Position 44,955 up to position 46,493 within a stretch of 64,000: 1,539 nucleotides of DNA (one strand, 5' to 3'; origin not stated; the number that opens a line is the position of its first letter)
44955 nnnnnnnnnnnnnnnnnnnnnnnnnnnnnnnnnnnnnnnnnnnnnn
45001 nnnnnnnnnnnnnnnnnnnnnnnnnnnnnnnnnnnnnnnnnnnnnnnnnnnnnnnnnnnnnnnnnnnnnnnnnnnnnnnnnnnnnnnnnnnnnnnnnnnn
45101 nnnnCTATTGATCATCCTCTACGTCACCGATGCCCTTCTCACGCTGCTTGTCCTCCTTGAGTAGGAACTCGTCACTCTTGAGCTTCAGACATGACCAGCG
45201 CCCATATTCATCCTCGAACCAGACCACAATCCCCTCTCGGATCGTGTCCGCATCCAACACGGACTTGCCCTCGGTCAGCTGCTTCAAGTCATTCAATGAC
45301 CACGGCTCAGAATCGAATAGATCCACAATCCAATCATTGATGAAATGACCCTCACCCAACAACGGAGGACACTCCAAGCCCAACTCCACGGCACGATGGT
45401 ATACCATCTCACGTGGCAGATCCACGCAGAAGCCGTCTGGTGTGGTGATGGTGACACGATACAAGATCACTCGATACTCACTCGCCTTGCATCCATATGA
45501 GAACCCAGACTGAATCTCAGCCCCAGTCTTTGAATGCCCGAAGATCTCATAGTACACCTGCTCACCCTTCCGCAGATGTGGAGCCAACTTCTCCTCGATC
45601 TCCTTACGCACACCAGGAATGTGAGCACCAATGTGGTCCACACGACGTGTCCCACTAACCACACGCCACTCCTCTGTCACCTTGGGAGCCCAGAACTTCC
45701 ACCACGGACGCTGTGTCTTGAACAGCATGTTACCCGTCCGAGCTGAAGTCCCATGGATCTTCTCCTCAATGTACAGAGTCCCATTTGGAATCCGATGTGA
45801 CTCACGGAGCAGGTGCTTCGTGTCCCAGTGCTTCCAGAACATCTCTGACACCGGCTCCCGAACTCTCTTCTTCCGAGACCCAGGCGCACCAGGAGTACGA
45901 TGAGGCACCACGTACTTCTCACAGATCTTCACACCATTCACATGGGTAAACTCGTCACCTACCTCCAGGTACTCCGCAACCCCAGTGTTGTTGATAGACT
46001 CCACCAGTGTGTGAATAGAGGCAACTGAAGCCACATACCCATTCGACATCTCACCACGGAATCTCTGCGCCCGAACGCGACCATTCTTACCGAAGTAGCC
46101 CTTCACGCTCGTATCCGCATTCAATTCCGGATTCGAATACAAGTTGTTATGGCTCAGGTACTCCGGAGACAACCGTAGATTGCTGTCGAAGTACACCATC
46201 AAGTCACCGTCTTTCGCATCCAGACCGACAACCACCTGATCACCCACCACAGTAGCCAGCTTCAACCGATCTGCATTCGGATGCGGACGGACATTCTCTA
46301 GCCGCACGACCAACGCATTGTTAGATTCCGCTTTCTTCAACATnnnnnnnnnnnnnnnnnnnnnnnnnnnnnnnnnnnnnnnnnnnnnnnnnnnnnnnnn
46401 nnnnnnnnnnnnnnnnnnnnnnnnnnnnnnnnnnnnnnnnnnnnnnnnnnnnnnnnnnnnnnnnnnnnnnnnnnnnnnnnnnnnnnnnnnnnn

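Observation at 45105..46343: RNA ligase fused to a tRNA-binding (Trbp111/Myf-type) OB domain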

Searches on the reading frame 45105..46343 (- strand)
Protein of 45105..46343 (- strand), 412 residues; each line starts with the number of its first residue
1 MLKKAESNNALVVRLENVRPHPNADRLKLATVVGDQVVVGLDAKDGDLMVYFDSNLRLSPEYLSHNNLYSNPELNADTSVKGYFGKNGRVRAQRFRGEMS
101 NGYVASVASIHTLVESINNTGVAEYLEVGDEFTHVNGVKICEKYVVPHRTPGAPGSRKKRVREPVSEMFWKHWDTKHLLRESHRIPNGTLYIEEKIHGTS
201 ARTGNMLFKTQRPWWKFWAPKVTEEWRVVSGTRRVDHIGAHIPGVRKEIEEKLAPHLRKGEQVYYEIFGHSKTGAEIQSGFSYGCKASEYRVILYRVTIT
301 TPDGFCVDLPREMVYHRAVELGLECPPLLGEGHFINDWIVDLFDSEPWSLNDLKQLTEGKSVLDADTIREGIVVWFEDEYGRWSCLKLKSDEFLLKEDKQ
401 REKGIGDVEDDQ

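Call 3: search_protein_families(library=pfam, proteins=[window:45105-46343:-], max_evalue=1)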
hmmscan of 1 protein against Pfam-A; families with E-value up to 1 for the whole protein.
window:45105-46343:- (412 aa): 2 families
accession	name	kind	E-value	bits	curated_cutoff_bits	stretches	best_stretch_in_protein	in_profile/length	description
PF21189.3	PHA02142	-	1.4e-06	29.1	27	1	12-104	4-89/92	PHA02142 OB-fold domain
PF09414.15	RNA_ligase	-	0.0015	19.2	27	1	190-375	3-156/171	RNA ligase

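Call 4: search_protein_families(library=phrogs, proteins=[window:45105-46343:-], max_evalue=0.1)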
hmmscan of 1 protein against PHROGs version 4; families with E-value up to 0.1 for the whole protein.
window:45105-46343:- (412 aa): 2 families
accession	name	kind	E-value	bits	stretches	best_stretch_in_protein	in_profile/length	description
phrog_968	-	DNA, RNA and nucleotide metabolism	4.7e-51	175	1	4-402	5-397/398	RNA ligase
phrog_548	-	DNA, RNA and nucleotide metabolism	4.4e-06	27.1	1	183-404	26-244/341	RNA ligase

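Call 5: search_protein_families(library=ncbifam, proteins=[window:45105-46343:-], max_evalue=1)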
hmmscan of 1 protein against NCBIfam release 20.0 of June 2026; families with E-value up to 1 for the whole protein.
window:45105-46343:- (412 aa): 1 family
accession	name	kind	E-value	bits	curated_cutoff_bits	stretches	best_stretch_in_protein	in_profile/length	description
TIGR02306.1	RNA_lig_DRB0094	equivalog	4.5e-09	35.6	151.15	1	15-111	8-98/341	RNA ligase (ATP)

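Call 6: search_solved_structures(query=window:45105-46343:-, max_evalue=1, show_alignments=3)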
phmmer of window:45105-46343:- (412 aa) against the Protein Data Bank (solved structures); distinct sequences matched with E-value up to 1: 1.
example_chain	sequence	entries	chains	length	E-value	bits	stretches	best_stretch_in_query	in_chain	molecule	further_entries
3h0l_A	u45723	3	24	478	0.98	11.4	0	248-314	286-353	Glutamyl-tRNA(Gln) amidotransferase subunit A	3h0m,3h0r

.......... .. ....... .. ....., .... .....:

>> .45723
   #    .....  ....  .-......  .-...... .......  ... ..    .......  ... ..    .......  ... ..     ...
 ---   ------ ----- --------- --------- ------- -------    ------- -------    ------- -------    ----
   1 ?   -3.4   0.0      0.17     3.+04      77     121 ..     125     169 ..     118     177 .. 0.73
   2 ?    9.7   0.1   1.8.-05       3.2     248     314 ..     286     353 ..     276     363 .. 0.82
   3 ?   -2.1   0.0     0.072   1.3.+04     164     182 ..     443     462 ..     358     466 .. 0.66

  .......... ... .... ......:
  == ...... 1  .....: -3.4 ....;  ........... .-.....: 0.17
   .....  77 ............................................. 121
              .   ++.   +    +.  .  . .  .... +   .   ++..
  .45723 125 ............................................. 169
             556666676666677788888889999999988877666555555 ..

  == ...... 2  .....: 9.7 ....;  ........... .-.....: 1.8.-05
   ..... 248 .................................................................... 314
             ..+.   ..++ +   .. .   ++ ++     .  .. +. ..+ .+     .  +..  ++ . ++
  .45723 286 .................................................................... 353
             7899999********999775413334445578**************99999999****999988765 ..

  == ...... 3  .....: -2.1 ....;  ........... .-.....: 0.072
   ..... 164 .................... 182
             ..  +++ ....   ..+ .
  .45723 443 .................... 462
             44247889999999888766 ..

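Call 9: find_homologous_proteins(query=window:45105-46343:-)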
Query window:45105-46343:- (412 aa): 2168 proteins with E <= 0.001 among 6166 candidates; the best 120 are listed.
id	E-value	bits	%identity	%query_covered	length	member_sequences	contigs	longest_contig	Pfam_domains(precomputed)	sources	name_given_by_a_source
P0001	1.0e-285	965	100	100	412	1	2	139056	PF21189.4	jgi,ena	-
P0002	4.3e-221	752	79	100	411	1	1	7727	-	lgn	-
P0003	2.8e-217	740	78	99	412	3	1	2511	-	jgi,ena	-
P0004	6.2e-212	722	74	100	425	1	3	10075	PF21189.4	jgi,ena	-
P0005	8.1e-208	709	76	100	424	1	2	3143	-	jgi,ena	-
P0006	1.3e-204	698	74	100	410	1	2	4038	-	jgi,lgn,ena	jgi:hypothetical protein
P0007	3.0e-183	628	66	100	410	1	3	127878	PF21189.4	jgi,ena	-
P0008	7.2e-169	580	63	100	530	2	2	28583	-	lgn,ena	-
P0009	1.3e-164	566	63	100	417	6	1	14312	PF21189.4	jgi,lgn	-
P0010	1.3e-161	556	61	100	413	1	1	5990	PF21189.4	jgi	-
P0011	2.1e-160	552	61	99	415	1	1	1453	-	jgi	jgi:hypothetical protein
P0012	1.1e-158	547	60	100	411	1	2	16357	-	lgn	-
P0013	1.4e-158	546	60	99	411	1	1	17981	PF21189.4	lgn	-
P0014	9.8e-158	544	62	100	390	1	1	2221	PF21189.4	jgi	-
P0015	2.7e-157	542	59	100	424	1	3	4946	PF21189.4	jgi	jgi:hypothetical protein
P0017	3.0e-156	539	60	99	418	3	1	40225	PF21189.4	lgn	-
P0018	2.1e-154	533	60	100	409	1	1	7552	PF21189.4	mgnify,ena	mgnify:CR=1 FL=1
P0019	2.3e-153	529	59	99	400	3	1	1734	PF21189.4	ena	-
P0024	5.7e-151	521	61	100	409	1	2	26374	PF21189.4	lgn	-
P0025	7.6e-151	521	57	99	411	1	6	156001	PF21189.4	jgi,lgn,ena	-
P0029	4.1e-150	518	57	100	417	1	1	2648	PF21189.4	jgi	jgi:hypothetical protein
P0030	9.0e-150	517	58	100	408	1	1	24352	PF21189.4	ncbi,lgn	-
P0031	2.2e-149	516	59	100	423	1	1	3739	PF21189.4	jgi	jgi:hypothetical protein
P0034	5.3e-149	515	57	99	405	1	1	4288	PF21189.4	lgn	-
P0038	7.0e-148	511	57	100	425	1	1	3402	PF21189.4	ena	-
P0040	1.9e-147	510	58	100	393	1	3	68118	PF21189.4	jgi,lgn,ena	-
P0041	2.5e-147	509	58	100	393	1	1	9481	PF21189.4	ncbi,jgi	ncbi:MAG: hypothetical protein ACTSQY_05285 [Candidatus Odinarchaeia archaeon]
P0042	2.8e-147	509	58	100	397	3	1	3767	PF21189.4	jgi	jgi:hypothetical protein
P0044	8.0e-147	508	58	99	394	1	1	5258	PF21189.4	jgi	jgi:hypothetical protein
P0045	2.8e-146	506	58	100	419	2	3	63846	PF21189.4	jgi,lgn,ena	jgi:hypothetical protein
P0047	1.2e-145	504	55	100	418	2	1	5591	PF21189.4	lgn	-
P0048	3.3e-145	502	56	99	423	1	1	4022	PF09414.16,PF21189.4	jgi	jgi:hypothetical protein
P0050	7.4e-145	501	57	100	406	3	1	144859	PF21189.4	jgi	-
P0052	1.2e-144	500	56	100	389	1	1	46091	PF21189.4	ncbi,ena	-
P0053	1.6e-144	500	58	100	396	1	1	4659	PF21189.4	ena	-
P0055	2.4e-144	499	57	100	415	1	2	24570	PF21189.4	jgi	-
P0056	2.7e-144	499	57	100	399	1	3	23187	PF21189.4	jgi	jgi:hypothetical protein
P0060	9.8e-144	497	57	100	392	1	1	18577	PF21189.4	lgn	-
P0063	3.8e-143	496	56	100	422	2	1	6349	PF21189.4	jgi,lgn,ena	-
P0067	8.8e-143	494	57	99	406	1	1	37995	PF21189.4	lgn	-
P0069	2.3e-142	493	57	100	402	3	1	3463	PF21189.4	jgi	-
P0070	4.2e-142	492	57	100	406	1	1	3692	PF21189.4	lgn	-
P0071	6.4e-142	491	56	100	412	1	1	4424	PF21189.4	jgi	-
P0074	6.5e-141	488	56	100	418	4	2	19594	PF21189.4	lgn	-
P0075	7.1e-141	488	54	98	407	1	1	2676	PF21189.4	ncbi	-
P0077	2.2e-140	486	56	99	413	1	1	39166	PF21189.4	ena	-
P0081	8.1e-140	485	54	100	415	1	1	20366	PF21189.4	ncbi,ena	-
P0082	1.7e-139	484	57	100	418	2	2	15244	PF21189.4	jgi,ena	-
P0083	4.1e-139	482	56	100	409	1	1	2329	PF21189.4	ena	-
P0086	8.6e-139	481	54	100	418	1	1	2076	PF21189.4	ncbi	-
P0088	1.9e-138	480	56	100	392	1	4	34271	PF21189.4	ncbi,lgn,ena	-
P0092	8.4e-138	478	57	100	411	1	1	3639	PF21189.4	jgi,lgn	-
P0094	1.6e-137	477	53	100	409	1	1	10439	PF21189.4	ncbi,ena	-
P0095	2.3e-137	476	52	100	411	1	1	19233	PF21189.4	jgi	jgi:hypothetical protein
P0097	7.2e-137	475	54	99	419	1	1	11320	PF21189.4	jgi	jgi:hypothetical protein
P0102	3.0e-136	473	53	100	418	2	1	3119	PF21189.4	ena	-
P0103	6.5e-136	472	56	100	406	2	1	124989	PF21189.4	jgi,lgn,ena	-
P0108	2.2e-135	470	55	99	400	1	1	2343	PF21189.4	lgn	-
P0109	2.6e-135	470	56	99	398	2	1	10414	PF21189.4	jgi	jgi:hypothetical protein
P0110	3.3e-135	469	56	99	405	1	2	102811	PF21189.4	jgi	-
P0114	3.3e-134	466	54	99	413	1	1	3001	PF21189.4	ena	-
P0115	3.9e-134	466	53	100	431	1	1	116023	PF21189.4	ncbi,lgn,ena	-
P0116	4.3e-134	466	55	100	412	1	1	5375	PF21189.4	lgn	-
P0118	9.2e-134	465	53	100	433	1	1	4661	PF21189.4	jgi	-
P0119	1.1e-133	464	53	100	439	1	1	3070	PF21189.4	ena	-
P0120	2.2e-133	463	52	99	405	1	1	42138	PF21189.4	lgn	-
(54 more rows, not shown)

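Call 11: search_solved_structures(query=A1, max_evalue=10, show_alignments=3)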
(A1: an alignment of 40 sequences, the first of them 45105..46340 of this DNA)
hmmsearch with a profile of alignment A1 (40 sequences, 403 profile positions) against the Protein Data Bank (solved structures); distinct sequences matched with E-value up to 10: 1.
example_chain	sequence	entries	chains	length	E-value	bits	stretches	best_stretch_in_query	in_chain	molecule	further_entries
7wzn_G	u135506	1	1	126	0.26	13.2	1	285-366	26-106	Ferredoxin, chloroplastic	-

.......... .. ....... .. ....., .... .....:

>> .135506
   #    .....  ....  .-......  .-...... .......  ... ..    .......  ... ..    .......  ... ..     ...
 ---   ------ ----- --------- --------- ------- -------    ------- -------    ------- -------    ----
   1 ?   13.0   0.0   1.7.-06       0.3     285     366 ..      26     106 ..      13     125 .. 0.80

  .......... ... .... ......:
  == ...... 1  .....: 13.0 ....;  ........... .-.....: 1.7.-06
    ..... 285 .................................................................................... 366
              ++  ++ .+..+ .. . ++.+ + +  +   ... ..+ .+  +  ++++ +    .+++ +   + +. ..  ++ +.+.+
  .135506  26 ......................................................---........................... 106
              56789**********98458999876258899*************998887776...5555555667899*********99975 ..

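Call 22: search_dna_similar(query=window:45105-46343:-, collection=phages, mode=protein, max_rows=30)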
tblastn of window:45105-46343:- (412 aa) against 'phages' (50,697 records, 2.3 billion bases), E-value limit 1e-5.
Records with a match: 379; places in all: 380; records where one place covers at least 80% of the query: 154.
Best place of each record, by identity: <60% 379.
By first word of the organism name: Mycobacterium 296; Microbacterium 27; Gordonia 22; Prevotella 15; Bacillus 8; Synechococcus 2; Alishewanella 2; Stenotrophomonas 1; Vibrio 1; Bacteriophage 1; and 4 more.
By host as written in the record: Mycobacterium smegmatis mc2 155 208; Mycobacterium smegmatis mc#155 47; Mycobacterium smegmatis mc2155 20; Gordonia terrae 3612 20; Prevotella sp. 15; Microbacterium foliorum NRRL B-24224 SEA 9; Microbacterium foliorum NRRL B-24224 8; Mycobacterium sp. 7; and 23 more.
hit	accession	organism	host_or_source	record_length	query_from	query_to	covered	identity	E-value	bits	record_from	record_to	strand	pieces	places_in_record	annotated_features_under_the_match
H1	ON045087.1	Stenotrophomonas virus Jojan60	Stenotrophomonas maltophilia Jojan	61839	6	412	99%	32.6%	2e-43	168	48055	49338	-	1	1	RNA ligase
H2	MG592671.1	Vibrio phage 2.275.O._10N.286.54.E11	Vibrio cyclitrophicus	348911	12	410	97%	31.8%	4e-51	190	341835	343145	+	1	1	RNA ligase domain protein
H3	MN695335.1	Synechococcus phage B23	Synechoccus sp.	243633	1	400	97%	31.2%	7e-42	163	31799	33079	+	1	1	hypothetical protein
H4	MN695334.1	Synechococcus phage B3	Synechoccus sp.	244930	1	400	97%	31.0%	2e-41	162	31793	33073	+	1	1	hypothetical protein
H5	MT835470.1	Bacteriophage sp.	human fecal samples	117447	10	412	98%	30.7%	2e-43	167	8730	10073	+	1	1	record has no annotation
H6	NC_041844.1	Mycobacterium phage Optimus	Mycobacterium smegmatis mc2 155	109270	5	409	98%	29.4%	4e-30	128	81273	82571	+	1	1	149: RNA ligase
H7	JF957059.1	Mycobacterium phage Optimus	Mycobacterium smegmatis mc2 155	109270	5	409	98%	29.4%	4e-30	128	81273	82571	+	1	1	149: RNA ligase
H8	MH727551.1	Mycobacterium phage Kalah2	Mycobacterium smegmatis mc2 155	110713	5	409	98%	29.4%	4e-30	128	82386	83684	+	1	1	149: RNA ligase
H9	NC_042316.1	Mycobacterium phage Baka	Mycobacterium smegmatis mc2 155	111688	5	409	98%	29.4%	4e-30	128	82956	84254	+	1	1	158: RNA ligase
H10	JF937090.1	Mycobacterium phage Baka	Mycobacterium smegmatis mc2 155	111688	5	409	98%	29.4%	4e-30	128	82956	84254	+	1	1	158: RNA ligase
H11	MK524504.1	Mycobacterium phage Hughesyang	Mycobacterium smegmatis mc2 155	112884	5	409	98%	29.4%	4e-30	128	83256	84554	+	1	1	157: RNA ligase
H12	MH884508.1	Bacillus phage vB_BcoS-136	Bacillus cohnii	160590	7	411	98%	29.4%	6e-40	157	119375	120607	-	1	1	RNA ligase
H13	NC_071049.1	Bacillus phage vB_BcoS-136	Bacillus cohnii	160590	7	411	98%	29.4%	6e-40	157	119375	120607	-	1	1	RNA ligase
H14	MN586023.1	Mycobacterium phage Zaria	Mycobacterium smegmatis mc#155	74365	10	409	97%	29.6%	7e-31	130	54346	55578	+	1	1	86: RNA ligase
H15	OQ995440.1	Mycobacterium phage Calm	Mycobacterium smegmatis mc2 155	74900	10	409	97%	29.6%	7e-31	130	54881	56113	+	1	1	87: RNA ligase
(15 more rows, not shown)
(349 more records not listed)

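Call 26: predict_structure(alignment_id=A1)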
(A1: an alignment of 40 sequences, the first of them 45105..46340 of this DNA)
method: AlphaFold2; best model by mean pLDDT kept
length: 411 residues; sequences in the alignment: 40
mean_pLDDT: 85.0   pTM: 0.61
mean pLDDT of the five models: 85.0, 85.0, 83.5, 83.2, 83.0
residues with pLDDT >= 90: 222; 70-90: 134; 50-70: 39; < 50: 16
segments of 3 or more residues with pLDDT < 50: 1-4, 147-150, 155-160
pLDDT, mean of each block of 10 residues (from residue 1): 62 90 80 82 92 90 92 91 84 67 89 69 77 90 63 49 68 66 93 94 91 89 91 76 94 97 95 92 96 94 90 97 96 94 88 94 95 91 91 85 66 44
secondary structure, 60 per line:
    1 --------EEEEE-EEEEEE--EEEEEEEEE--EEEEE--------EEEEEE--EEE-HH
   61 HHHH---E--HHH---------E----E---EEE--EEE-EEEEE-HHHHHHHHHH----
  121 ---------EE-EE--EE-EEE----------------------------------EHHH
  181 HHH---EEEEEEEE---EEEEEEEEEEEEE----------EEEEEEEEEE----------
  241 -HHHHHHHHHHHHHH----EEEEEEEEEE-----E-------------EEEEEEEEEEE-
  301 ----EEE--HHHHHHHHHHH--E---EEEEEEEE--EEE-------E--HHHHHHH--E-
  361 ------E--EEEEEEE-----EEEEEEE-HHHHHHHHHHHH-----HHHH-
elements in order: E9-13 E15-20 E23-31 E34-38 E47-52 E55-57 H59-64 E92-94 E97-99 E101-105 H107-116 E140-142 H178-183 E187-194 E198-210 E221-230 H242-255 E260-269 E289-299 E305-307 H310-320 E327-334 E337-339 H350-356 E370-376 E382-388 H390-401 H407-410

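Call 28: fold_search(model_id=the predicted structure, library=pdb)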
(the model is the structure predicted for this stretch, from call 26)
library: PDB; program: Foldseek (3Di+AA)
matches with E <= 10: 357; with E <= 0.001: 31
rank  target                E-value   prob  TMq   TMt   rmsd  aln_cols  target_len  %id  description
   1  6vt4                  4.6e-15  1.00  0.36  0.42  11.2       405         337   16  Naegleria gruberi RNA ligase R149A mutant apo (released 2020-04-08)
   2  6vt9                  9.2e-15  1.00  0.37  0.43  11.4       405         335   17  Naegleria gruberi RNA ligase E227A mutant with ATP and Mn (released 2020-04-08)
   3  6vtd                  4.2e-14  1.00  0.33  0.39  11.6       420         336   17  Naegleria gruberi RNA ligase R149A mutant with ATP and Mn (released 2020-04-08)
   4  6vt3                  4.4e-14  1.00  0.35  0.40  12.2       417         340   16  Naegleria gruberi RNA ligase K326A mutant apo (released 2020-04-08)
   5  6vt0                  5.9e-14  1.00  0.37  0.44  10.5       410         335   17  Naegleria gruberi RNA ligase K170A mutant apo (released 2020-04-08)
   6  6vte                  5.9e-14  1.00  0.35  0.41  11.2       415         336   16  Naegleria gruberi RNA Ligase K170M mutant with AMP and Mn (released 2020-04-08)
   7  5cot                  6.3e-14  1.00  0.35  0.40  11.3       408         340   17  Structure and mechanism of a eukaryal nick-sealing RNA ligase (released 2015-10-28)
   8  5cou                  7.0e-14  1.00  0.37  0.43  11.0       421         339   15  Structure and mechanism of a eukaryal nick-sealing RNA ligase K170M+ATP (released 2015-10-28)
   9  6vt5                  7.4e-14  1.00  0.34  0.39  11.5       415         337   17  Naegleria gruberi RNA ligase R4a K121A mutant apo (released 2020-04-08)
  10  6vt1_A                8.9e-14  1.00  0.34  0.40  11.2       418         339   16  Naegleria gruberi RNA ligase D172A mutant apo (released 2020-04-08)
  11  6vtf_A                3.0e-13  1.00  0.34  0.39  11.5       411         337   16  Naegleria gruberi RNA ligase with PPi (released 2020-04-08)
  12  6vt8                  5.4e-13  1.00  0.34  0.40  11.6       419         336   16  Naegleria gruberi RNA ligase E312A mutant with AMP and Mn (released 2020-04-08)
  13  6vtg_A                9.6e-13  1.00  0.35  0.41  10.8       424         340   14  Naegleria gruberi RNA ligase E227A mutant apo (released 2020-04-08)
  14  2hvr_B                5.4e-07  1.00  0.29  0.36   9.7       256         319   17  Structure of T4 RNA Ligase 2 with Nicked 5'-Adenylated nucleic acid duplex containing a 3'-deoxyribonucleotide at the  (released 2006-10-17)
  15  2hvq                  1.0e-06  1.00  0.33  0.41   8.9       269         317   17  Structure of Adenylated full-length T4 RNA Ligase 2 (released 2006-10-17)
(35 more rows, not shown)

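Call 29: search_protein_families(library=pfam, alignment_id=A1, max_evalue=10)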
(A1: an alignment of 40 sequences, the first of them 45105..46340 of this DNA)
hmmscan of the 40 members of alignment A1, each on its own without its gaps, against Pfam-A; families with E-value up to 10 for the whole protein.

A. member 1, window:45105-46340:- (411 aa): 2 families
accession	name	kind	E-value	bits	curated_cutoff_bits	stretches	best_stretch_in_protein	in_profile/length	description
PF21189.3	PHA02142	-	1.4e-06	29.1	27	1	11-103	4-89/92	PHA02142 OB-fold domain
PF09414.15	RNA_ligase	-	0.0014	19.2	27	1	189-374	3-156/171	RNA ligase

B. families by the number of members that match (of 40 scanned): 14 families
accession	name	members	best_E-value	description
PF21189.3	PHA02142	40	5.3e-08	PHA02142 OB-fold domain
PF09414.15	RNA_ligase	21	1.6e-05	RNA ligase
PF18678.6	AOC_like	5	0.0075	Allene oxide cyclase barrel like domain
PF04083.22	Abhydro_lipase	2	0.0053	Partial alpha/beta-hydrolase lipase region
PF23552.2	ParB_C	2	0.035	ParB dimerisation domain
PF06557.17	DUF1122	1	0.035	Protein of unknown function (DUF1122)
PF11011.13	DUF2849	1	0.036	Protein of unknown function (DUF2849)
PF16138.10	DUF4846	1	0.066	Domain of unknown function (4846)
PF13289.12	SIR2_2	1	0.1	SIR2-like domain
PF16347.10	SGSH_C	1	0.11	N-sulphoglucosamine sulphohydrolase, C-terminal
PF18388.6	ATG29_N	1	0.15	Atg29 N-terminal domain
PF02753.23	PapD_C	1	0.17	Pili assembly chaperone PapD, C-terminal domain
PF06050.19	HGD-D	1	0.22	2-hydroxyglutaryl-CoA dehydratase, D-component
PF19407.5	DUF5979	1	0.25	Domain of unknown function (DUF5979)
